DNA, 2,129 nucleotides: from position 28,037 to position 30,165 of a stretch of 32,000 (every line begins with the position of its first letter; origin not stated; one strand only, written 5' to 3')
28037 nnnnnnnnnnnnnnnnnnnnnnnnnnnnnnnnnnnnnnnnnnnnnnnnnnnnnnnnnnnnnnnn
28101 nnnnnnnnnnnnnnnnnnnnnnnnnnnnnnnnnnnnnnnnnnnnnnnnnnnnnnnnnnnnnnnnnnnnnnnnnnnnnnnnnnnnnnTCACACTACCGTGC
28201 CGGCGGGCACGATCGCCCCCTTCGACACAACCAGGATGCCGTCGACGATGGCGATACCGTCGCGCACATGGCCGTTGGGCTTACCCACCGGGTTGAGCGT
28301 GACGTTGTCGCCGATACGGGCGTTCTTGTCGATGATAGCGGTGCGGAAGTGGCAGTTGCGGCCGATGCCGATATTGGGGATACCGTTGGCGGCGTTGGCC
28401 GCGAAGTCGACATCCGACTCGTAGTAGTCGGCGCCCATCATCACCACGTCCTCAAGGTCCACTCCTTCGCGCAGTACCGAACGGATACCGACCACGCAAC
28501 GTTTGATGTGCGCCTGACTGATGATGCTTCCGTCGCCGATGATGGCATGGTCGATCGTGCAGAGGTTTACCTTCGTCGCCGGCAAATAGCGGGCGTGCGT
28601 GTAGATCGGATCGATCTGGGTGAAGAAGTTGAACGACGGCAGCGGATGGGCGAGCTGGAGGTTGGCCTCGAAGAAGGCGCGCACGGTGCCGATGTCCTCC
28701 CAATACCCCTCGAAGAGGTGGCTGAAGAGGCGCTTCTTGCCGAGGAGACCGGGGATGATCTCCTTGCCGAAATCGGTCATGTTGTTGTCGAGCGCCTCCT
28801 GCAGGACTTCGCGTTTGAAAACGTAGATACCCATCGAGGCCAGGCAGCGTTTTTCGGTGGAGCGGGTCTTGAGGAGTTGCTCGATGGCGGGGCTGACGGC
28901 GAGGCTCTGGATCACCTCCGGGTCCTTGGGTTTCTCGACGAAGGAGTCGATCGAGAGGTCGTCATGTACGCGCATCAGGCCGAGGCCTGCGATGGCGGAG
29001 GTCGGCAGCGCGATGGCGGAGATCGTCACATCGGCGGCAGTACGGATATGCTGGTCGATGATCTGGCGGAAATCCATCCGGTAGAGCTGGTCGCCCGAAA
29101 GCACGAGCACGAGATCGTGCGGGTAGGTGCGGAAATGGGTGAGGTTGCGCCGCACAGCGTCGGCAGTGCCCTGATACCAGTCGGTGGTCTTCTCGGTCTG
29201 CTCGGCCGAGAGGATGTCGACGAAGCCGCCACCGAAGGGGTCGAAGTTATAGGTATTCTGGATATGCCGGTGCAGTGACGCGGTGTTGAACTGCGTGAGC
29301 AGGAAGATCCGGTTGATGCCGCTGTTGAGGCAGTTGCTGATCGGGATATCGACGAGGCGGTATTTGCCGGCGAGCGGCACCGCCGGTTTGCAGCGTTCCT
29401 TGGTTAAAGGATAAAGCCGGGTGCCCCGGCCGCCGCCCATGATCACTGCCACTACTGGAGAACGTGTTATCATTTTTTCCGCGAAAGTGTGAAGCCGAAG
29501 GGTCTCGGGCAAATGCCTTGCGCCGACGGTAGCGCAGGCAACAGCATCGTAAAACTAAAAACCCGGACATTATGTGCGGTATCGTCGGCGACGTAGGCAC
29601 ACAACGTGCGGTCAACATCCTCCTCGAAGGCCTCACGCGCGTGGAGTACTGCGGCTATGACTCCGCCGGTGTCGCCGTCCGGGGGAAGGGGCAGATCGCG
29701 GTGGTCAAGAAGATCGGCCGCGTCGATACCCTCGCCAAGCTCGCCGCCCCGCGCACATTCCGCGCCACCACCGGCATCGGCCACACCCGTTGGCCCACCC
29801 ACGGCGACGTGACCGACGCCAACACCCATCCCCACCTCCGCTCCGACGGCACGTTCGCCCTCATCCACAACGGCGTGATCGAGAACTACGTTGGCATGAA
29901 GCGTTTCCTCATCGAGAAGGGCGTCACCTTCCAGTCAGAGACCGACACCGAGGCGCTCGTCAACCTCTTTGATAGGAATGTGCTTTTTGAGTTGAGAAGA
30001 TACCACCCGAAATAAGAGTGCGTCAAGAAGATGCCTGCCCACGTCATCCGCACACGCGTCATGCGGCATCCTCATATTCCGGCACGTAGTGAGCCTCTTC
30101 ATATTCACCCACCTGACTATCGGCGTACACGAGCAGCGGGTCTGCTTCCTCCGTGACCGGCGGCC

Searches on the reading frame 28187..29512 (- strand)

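Call 70: search_protein_families(library=pfam, proteins=[window:28187-29512:-], max_evalue=0.001)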
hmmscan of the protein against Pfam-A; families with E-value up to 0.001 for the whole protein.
window:28187-29512:- (441 aa): 6 families
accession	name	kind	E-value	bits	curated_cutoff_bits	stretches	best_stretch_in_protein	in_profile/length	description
PF00483.29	NTP_transferase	-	1.4e-59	202.1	21.2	1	22-287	2-242/245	Nucleotidyl transferase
PF25247.1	LbH_GLGC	-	2e-43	148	27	1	308-440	1-135/135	GLGC left-handed parallel beta-helix domain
PF24894.1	Hexapep_GlmU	-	1.8e-07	31.6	23.3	1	314-405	10-82/104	GlmU-like, C-terminal hexapeptide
PF25084.1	LbH_EIF2B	-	5.9e-05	23.5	54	0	381-408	62-89/105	EIF2B subunit epsilon LbH domain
PF25087.1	GMPPB_C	-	0.0001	22.4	39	0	317-385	35-102/110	GMPPB C-terminal domain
PF12804.13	NTP_transf_3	-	0.00015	22.4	27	1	22-164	1-120/160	MobA-like NTP transferase domain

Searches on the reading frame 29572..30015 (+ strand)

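Call 70: search_protein_families(library=pfam, proteins=[window:29572-30015:+], max_evalue=0.001)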
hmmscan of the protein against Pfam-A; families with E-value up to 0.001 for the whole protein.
window:29572-30015:+ (147 aa): 3 families
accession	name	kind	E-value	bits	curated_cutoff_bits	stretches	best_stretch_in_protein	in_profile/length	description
PF13522.11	GATase_6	-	2.2e-14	54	27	1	64-134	9-78/130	Glutamine amidotransferase domain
PF13537.11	GATase_7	-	5.3e-08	33.3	25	1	80-135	8-64/123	Glutamine amidotransferase domain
PF13230.11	GATase_4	-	4.1e-05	23.1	23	1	53-110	59-118/272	Glutamine amidotransferases class-II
